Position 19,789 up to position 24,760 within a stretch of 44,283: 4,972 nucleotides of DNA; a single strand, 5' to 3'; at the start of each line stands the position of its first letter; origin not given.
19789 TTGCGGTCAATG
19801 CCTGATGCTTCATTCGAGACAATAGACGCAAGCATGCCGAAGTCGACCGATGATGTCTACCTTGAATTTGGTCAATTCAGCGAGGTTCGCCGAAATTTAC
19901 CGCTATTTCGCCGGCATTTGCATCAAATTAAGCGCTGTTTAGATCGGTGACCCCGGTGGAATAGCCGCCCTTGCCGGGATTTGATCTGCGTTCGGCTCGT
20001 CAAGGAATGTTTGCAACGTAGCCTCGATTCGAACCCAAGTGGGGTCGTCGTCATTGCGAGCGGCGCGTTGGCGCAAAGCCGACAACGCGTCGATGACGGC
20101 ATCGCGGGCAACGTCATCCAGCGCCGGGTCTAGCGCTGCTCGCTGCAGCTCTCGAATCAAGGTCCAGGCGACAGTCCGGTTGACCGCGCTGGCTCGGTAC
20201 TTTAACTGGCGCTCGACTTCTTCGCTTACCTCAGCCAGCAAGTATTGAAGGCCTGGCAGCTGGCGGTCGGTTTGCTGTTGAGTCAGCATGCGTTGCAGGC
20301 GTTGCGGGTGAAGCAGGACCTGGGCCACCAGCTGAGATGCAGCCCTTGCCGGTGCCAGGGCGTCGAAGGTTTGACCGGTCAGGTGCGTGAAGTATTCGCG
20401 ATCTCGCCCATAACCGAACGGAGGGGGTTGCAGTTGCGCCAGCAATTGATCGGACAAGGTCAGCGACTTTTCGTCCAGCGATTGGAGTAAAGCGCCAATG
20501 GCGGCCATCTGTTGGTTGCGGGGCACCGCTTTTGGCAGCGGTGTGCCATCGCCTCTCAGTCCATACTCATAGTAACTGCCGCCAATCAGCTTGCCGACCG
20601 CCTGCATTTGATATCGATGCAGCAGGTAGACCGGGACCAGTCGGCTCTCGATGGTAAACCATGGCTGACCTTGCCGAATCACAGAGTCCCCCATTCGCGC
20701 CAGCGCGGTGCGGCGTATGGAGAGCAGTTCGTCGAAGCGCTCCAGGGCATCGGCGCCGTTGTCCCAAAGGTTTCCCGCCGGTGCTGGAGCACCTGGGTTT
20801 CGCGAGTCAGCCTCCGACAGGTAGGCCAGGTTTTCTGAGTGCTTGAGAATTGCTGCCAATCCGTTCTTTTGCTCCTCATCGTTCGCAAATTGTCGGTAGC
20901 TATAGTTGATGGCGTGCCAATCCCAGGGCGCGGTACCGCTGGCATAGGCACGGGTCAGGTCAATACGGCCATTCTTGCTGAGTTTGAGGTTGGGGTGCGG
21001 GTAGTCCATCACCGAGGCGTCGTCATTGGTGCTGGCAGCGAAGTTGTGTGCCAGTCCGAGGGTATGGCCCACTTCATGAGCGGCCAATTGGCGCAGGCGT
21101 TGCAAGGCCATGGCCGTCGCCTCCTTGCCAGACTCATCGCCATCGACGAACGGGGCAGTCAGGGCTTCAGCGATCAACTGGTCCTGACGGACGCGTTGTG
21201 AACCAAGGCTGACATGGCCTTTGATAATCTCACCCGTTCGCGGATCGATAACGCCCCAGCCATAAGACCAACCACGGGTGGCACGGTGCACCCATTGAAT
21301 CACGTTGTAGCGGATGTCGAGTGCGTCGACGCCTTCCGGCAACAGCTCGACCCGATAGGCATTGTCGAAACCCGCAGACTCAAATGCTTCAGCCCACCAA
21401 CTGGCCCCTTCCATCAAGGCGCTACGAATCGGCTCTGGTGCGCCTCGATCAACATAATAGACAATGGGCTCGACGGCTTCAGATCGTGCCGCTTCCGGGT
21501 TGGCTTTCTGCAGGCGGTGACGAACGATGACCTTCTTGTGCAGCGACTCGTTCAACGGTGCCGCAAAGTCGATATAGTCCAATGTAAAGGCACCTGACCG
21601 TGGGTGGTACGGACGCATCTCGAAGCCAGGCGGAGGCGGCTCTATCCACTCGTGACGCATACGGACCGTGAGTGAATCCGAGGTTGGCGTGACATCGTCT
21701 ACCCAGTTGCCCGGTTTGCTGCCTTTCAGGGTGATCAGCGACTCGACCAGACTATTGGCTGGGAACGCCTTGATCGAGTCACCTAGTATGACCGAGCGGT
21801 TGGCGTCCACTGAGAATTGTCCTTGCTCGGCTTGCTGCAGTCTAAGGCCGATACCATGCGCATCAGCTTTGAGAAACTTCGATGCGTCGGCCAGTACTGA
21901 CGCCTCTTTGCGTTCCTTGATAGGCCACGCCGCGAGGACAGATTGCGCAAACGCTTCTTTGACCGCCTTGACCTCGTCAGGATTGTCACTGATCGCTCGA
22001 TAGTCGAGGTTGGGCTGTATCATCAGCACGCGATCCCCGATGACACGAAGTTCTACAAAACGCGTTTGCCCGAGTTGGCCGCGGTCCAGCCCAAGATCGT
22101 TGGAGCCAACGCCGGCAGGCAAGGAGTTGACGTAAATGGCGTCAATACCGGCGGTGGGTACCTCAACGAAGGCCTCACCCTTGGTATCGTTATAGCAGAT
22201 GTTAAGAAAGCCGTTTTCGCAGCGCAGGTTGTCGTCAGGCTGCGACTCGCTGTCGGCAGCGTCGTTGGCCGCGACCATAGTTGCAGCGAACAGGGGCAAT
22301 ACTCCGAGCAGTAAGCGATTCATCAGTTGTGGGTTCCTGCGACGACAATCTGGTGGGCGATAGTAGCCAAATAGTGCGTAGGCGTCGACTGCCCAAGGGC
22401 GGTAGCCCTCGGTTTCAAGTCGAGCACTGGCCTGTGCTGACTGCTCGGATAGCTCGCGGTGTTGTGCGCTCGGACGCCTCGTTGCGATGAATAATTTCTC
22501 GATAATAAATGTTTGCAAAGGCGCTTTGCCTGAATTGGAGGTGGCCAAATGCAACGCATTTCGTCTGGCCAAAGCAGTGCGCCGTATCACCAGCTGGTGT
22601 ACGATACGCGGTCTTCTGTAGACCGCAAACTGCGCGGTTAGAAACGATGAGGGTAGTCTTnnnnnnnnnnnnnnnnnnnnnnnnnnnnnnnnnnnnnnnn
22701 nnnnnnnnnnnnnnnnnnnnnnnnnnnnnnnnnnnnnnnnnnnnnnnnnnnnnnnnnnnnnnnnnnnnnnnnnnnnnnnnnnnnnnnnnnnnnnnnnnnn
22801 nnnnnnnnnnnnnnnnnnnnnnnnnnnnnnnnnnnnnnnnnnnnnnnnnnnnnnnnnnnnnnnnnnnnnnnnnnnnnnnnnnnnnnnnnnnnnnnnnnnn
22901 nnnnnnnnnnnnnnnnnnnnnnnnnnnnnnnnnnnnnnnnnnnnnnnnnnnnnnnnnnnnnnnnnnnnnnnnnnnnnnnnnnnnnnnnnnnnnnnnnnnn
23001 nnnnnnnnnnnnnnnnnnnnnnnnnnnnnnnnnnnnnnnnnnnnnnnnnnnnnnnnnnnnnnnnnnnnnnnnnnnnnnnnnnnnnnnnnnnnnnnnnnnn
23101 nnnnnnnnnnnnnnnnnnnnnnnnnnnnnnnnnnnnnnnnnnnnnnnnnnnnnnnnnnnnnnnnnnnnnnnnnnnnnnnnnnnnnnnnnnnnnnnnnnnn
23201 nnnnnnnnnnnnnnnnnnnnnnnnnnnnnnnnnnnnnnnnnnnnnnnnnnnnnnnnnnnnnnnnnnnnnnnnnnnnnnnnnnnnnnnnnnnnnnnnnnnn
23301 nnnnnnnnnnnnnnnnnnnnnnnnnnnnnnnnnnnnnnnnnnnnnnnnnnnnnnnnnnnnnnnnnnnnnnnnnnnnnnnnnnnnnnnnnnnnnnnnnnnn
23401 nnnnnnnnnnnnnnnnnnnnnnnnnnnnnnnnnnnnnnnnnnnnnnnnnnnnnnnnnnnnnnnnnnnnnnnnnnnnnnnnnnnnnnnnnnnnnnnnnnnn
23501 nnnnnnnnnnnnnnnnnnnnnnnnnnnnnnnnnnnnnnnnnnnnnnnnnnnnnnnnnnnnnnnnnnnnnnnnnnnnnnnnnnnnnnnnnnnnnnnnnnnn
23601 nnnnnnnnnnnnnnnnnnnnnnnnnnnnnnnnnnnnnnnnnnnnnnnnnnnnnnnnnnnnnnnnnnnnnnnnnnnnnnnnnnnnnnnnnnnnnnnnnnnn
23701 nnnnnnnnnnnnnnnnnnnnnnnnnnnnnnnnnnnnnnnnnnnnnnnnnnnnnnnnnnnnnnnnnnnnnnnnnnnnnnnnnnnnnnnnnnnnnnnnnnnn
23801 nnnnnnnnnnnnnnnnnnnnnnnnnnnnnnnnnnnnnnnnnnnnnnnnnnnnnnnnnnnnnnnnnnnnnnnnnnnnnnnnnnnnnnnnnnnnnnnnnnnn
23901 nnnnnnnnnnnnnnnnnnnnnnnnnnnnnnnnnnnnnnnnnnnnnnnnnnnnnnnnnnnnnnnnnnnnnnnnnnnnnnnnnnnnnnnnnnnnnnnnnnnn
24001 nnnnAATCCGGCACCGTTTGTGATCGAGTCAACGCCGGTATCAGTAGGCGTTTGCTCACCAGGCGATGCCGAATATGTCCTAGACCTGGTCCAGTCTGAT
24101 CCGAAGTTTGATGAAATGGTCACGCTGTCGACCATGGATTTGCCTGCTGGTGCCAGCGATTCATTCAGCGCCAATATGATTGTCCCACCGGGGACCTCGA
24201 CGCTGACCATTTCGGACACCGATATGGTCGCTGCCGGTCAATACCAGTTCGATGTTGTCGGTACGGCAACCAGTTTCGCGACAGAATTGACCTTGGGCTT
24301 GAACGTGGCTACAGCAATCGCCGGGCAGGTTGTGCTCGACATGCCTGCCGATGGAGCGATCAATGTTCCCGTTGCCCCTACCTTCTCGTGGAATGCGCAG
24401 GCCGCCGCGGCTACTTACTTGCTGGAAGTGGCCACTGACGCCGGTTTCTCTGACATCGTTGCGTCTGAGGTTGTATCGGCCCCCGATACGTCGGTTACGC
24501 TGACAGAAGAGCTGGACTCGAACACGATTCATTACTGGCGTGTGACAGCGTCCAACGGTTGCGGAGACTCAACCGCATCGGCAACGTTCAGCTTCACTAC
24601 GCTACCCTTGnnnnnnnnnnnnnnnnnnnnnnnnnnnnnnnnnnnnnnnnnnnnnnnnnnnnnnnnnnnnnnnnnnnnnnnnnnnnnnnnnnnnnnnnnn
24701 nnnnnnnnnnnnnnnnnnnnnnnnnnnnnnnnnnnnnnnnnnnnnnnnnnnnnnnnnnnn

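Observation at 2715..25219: Two paralogous lysyl-endopeptidase (Achromobacter protease I)-like proteases with different C-terminal targeting modules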

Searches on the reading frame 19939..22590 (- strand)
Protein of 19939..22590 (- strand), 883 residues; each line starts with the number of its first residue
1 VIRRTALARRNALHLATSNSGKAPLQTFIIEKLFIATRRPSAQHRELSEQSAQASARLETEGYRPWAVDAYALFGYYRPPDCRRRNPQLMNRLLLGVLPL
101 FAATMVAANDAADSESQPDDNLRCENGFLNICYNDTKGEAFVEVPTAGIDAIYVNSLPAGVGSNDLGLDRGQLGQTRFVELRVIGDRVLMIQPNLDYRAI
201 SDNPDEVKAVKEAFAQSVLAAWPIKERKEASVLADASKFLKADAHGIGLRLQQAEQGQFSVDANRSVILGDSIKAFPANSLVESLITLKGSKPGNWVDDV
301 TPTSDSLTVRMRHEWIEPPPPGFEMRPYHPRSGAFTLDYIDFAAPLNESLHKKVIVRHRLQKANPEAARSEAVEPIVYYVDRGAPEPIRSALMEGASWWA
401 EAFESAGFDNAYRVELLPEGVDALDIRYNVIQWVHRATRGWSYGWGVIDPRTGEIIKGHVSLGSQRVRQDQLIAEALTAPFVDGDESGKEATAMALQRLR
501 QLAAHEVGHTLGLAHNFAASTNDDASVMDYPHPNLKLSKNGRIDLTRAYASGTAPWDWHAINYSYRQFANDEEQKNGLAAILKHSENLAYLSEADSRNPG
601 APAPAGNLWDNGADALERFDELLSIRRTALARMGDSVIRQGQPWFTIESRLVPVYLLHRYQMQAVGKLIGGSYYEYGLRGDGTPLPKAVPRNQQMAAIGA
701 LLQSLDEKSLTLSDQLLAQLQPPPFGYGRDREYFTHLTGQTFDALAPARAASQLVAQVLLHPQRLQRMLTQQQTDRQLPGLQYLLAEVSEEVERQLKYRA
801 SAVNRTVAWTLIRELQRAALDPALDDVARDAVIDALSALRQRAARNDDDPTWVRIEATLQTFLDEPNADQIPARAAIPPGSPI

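Call 12: search_protein_families(library=pfam, proteins=[window:19939-22590:-], max_evalue=0.001)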
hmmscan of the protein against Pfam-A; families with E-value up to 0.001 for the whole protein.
window:19939-22590:- (883 aa): 2 families
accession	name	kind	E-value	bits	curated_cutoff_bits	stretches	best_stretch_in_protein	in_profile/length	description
PF16313.11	DUF4953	-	4.8e-60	203.8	24.2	1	490-795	4-312/316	Met-zincin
PF17148.9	DUF5117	-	1.3e-27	97.3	27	1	171-362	1-188/189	Domain of unknown function (DUF5117)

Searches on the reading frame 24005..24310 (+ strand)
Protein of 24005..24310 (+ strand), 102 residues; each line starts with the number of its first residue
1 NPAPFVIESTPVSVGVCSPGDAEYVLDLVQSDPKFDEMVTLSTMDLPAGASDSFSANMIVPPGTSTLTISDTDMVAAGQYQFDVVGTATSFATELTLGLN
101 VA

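Call 68: search_protein_families(library=pfam, proteins=[window:24005-24310:+], max_evalue=0.01)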
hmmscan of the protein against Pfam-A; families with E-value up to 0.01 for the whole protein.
window:24005-24310:+ (102 aa): 0 families

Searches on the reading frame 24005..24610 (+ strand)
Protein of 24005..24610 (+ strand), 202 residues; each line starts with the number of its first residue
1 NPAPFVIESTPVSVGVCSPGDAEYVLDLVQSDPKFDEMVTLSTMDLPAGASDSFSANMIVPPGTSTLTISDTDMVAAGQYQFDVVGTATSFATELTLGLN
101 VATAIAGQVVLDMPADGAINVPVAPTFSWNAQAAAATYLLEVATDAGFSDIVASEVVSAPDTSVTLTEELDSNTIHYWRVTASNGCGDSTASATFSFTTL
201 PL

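Call 42: predict_structure(alignment_id=A4)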
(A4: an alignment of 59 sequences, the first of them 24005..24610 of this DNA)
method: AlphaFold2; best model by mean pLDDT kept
length: 202 residues; sequences in the alignment: 59
mean_pLDDT: 96.8   pTM: 0.82
mean pLDDT of the five models: 96.8, 96.8, 96.6, 95.7, 94.5
residues with pLDDT >= 90: 196; 70-90: 5; 50-70: 1; < 50: 0
segments of 3 or more residues with pLDDT < 50: none
pLDDT, mean of each block of 10 residues (from residue 1): 94 95 98 98 98 98 98 95 98 97 96 98 98 95 98 97 97 98 96 98 68
secondary structure, 60 per line:
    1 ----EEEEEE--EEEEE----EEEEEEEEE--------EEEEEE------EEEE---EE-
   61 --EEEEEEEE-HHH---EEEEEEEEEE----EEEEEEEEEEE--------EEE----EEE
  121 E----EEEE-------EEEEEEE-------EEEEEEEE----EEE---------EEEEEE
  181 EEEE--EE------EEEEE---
elements in order: E5-10 E13-17 E22-30 E39-44 E51-54 E63-70 E78-87 E92-102 E111-113 E118-121 E126-129 E137-143 E151-158 E163-165 E175-184 E195-199

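Call 46: fold_search(model_id=the predicted structure, library=pdb)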
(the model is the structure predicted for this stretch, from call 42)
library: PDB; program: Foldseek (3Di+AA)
matches with E <= 10: 1984; with E <= 0.001: 450
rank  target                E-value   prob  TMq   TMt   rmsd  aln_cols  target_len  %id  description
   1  3mtr_A                2.3e-09  1.00  0.43  0.44   9.3       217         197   17  Crystal structure of the Ig5-FN1 tandem of human NCAM (released 2010-06-23)
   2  2xyc                  1.6e-08  1.00  0.39  0.29  10.8       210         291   16  CRYSTAL STRUCTURE OF NCAM2 IGIV-FN3I (released 2011-02-23)
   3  3mtr_B                3.2e-08  1.00  0.41  0.42   9.7       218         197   17  Crystal structure of the Ig5-FN1 tandem of human NCAM (released 2010-06-23)
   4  8jmw_A                4.9e-08  1.00  0.40  0.18  12.6       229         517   14  Fibril form of serine peptidase Vpr (released 2023-12-06)
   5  2jll                  6.3e-08  1.00  0.43  0.24   9.1       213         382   18  Crystal structure of NCAM2 IgIV-FN3II (released 2009-11-17)
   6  4pbx                  2.3e-07  1.00  0.38  0.15  12.3       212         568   14  Crystal structure of the six N-terminal domains of human receptor protein tyrosine phosphatase sigma (released 2014-11-12)
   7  8k53_A                2.5e-07  1.00  0.35  0.10  13.8       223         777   16  Structure of the Dimeric Human CNTN2 Ig 1-6-FNIII 1-2 Domain in an Asymmetric State (released 2023-12-06)
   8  4yfd_A                2.7e-07  1.00  0.37  0.18   9.1       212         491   15  Crystal structure PTP delta Ig1-Fn2 in complex with IL-1RAcP (released 2015-05-06)
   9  5e53_A                2.9e-07  1.00  0.44  0.35   7.2       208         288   18  Crystal structure of chicken CNTN1 FN1-FN3 domains (released 2016-08-31)
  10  4bq8_A                3.6e-07  1.00  0.40  0.41  11.9       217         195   15  Crystal structure of the RGMB-NEO1 complex form 3 (released 2013-06-12)
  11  4bq6_A                3.6e-07  1.00  0.39  0.39  12.9       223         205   16  Crystal structure of the RGMB-NEO1 complex form 1 (released 2013-06-12)
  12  5i99                  3.6e-07  1.00  0.35  0.20  12.1       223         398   15  Crystal structure of mouse CNTN3 Ig5-Fn2 domains (released 2016-08-31)
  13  6z3m_E                3.8e-07  1.00  0.39  0.39  12.1       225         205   16  Repulsive Guidance Molecule B (RGMB) in complex with Growth Differentiation Factor 5 (GDF5) and Neogenin 1 (NEO1). (released 2020-07-01)
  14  4urt_B                4.2e-07  1.00  0.39  0.38  12.7       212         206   20  The crystal structure of a fragment of netrin-1 in complex with FN5- FN6 of DCC (released 2014-09-10)
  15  4bq7_A                4.4e-07  1.00  0.40  0.40  12.9       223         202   15  Crystal structure of the RGMB-Neo1 complex form 2 (released 2013-06-12)
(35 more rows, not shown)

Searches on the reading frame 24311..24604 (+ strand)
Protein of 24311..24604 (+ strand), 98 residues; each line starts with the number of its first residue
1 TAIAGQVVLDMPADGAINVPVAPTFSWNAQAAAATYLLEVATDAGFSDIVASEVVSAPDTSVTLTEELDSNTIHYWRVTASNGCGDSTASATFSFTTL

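Call 68: search_protein_families(library=pfam, proteins=[window:24311-24604:+], max_evalue=0.01)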
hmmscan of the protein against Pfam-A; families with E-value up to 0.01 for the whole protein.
window:24311-24604:+ (98 aa): 3 families
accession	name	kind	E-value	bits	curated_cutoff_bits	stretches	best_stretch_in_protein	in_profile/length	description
PF25788.1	Ig_Rha78A_N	-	6.3e-06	26.8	27.4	1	22-97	19-101/105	Rha78A-like, N-terminal immunoglobulin domain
PF16656.11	Pur_ac_phosph_N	-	0.0011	20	30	1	24-97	16-93/93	Purple acid Phosphatase, N-terminal domain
PF13205.12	Big_5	-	0.0046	18.1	23.6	1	11-97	11-105/105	Bacterial Ig-like domain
